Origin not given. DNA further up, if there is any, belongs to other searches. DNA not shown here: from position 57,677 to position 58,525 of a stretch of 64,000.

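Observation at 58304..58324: Flavodoxin-like lipoprotein in which the FMN phosphate-binding loop is replaced by an ApbE-type flavinylation-like motif (DTVAGAS)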

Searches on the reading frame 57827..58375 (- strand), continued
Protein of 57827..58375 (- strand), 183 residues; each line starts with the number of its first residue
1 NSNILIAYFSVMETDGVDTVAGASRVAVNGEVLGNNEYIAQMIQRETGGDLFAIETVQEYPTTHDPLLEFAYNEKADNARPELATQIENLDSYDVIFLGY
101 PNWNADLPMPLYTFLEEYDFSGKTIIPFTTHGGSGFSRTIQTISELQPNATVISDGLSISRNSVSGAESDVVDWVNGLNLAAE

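Call 58: get_annotated_region(hit=H1, flank=6000)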
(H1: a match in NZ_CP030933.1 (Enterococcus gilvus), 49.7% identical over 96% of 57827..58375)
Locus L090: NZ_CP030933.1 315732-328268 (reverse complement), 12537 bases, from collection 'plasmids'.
description: Enterococcus gilvus strain CR1 plasmid pCR1A, complete sequence
organism: Enterococcus gilvus (NCBI taxid 160453)
taxonomy: Bacteria; Bacillota; Bacilli; Lactobacillales; Enterococcaceae; Enterococcus; Enterococcus gilvus
host: -; source: cow,milk,milk; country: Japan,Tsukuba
typing (MOB-suite, as given by PLSDB): non-mobilizable
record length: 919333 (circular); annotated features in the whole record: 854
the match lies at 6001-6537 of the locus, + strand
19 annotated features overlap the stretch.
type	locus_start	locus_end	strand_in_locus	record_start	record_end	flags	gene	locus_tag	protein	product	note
CDS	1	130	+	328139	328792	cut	-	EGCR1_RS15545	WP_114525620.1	hypothetical protein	-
CDS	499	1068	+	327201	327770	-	amaP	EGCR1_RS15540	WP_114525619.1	alkaline shock response membrane anchor protein AmaP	-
CDS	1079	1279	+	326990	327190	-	-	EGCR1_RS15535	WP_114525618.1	DUF2273 domain-containing protein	-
CDS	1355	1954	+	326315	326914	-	-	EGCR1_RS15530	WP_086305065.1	Asp23/Gls24 family envelope stress response protein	-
CDS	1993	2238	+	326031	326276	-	-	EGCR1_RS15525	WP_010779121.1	GlsB/YeaQ/YmgE family stress response membrane protein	-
CDS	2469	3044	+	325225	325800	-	-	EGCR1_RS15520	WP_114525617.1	hypothetical protein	-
CDS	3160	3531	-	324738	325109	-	-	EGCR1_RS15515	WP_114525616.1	hypothetical protein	-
CDS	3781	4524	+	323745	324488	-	-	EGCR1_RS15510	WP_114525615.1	SDR family oxidoreductase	-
CDS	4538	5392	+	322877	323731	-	-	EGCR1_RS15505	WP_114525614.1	aldo/keto reductase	-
CDS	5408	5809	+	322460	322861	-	-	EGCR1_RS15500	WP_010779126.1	MerR family transcriptional regulator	GO:0006355 - regulation of DNA-templated transcription [Evidence IEA]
CDS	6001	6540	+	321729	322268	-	-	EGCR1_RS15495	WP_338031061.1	flavodoxin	-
CDS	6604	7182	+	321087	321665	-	-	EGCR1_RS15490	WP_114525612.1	histidine phosphatase family protein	-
CDS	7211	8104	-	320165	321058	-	-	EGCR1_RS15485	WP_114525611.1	MurR/RpiR family transcriptional regulator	GO:0006355 - regulation of DNA-templated transcription [Evidence IEA]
CDS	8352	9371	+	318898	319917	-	-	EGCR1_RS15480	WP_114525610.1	Gfo/Idh/MocA family oxidoreductase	-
CDS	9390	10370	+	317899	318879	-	-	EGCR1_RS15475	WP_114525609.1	Gfo/Idh/MocA family oxidoreductase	-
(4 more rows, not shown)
